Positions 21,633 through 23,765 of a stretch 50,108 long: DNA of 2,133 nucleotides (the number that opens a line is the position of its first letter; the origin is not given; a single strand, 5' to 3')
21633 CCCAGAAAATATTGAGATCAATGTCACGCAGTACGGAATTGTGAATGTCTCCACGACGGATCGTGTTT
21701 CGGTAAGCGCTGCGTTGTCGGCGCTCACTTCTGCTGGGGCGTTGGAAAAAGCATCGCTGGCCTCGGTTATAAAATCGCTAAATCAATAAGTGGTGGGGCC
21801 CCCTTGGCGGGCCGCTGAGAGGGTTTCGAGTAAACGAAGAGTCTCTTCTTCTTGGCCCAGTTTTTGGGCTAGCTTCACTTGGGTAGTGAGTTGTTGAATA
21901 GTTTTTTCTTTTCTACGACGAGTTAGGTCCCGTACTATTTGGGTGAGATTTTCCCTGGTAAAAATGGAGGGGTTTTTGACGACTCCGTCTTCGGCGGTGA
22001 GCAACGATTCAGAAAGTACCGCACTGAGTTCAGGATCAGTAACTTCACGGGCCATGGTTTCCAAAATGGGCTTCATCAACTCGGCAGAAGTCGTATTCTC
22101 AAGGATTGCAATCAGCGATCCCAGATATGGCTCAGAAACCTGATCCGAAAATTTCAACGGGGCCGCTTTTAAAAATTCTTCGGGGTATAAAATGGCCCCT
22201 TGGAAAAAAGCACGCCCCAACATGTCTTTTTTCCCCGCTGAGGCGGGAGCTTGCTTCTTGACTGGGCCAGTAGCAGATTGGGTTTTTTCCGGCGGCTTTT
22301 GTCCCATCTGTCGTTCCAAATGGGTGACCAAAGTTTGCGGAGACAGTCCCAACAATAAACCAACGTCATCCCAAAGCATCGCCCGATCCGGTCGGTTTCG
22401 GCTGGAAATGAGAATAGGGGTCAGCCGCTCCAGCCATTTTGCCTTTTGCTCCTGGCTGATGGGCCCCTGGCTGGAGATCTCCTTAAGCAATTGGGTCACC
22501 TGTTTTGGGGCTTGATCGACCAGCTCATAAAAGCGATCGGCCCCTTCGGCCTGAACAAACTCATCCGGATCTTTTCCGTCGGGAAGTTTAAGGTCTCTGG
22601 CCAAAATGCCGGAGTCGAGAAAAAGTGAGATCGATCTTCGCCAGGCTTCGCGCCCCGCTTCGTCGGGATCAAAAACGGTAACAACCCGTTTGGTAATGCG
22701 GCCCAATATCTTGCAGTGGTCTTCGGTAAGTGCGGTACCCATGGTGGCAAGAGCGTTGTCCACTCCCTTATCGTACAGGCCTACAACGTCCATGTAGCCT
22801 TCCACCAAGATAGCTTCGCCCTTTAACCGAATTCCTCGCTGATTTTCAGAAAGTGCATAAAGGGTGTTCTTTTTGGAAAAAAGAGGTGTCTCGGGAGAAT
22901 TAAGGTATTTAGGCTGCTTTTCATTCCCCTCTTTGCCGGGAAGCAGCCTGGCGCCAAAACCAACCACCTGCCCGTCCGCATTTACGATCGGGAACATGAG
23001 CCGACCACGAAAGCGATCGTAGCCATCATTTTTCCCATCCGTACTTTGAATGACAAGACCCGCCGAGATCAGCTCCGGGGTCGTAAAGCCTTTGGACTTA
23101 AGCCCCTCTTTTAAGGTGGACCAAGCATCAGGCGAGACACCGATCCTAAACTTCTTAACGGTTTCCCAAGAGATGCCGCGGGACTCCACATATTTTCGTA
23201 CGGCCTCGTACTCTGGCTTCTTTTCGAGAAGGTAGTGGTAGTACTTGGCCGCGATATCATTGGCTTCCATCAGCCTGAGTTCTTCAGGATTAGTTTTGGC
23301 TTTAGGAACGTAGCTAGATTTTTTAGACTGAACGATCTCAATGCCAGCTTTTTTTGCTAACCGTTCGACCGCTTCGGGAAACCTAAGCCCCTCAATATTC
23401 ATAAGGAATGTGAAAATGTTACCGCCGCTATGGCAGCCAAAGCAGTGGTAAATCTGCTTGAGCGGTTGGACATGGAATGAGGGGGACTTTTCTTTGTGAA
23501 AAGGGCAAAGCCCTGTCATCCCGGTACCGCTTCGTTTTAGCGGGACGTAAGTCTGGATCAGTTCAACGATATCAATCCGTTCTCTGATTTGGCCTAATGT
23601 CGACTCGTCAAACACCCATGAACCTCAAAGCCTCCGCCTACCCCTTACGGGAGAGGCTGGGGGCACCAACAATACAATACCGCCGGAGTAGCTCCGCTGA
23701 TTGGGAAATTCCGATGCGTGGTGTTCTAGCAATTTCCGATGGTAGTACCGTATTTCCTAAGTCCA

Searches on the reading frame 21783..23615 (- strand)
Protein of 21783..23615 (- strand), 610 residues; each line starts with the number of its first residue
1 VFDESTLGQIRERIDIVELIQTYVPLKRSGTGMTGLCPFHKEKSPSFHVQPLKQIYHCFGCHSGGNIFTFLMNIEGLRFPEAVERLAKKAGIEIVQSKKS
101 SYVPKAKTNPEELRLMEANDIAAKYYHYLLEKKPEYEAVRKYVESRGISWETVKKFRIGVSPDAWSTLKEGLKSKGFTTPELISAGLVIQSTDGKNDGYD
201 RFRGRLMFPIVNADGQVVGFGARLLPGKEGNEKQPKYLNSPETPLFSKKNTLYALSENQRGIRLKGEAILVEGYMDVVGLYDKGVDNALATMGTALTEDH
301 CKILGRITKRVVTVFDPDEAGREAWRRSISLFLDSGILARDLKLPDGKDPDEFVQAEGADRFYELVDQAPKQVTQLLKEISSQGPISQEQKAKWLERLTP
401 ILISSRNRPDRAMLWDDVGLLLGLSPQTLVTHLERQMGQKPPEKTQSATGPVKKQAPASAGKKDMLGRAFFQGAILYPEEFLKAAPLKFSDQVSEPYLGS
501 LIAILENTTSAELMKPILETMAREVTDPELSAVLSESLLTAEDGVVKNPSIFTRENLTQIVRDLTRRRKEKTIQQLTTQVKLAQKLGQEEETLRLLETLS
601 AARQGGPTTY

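Call 83: search_protein_families(library=pfam, proteins=[window:21783-23615:-], max_evalue=0.00001)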
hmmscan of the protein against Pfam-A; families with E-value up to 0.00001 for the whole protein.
window:21783-23615:- (610 aa): 6 families
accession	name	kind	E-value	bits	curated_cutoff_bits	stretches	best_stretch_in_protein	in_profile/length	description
PF08275.17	DNAG_N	-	4.1e-38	130.8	26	1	125-257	1-126/128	DNA primase catalytic core, N-terminal domain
PF01807.25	Zn_ribbon_DnaG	-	8.5e-36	122.1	24.9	1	4-98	3-97/98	CHC2 zinc finger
PF13155.12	Toprim_2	-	7.5e-20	71.5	22.1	1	269-353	1-87/88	Toprim-like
PF13662.12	Toprim_4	-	8.2e-14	52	25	1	267-338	2-80/85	Toprim domain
PF01751.28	Toprim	-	3.1e-07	30.9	23.1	1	267-329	1-77/96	Toprim domain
PF13362.12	Toprim_3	-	6.3e-07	30.2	27.2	1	268-360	2-95/95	Toprim domain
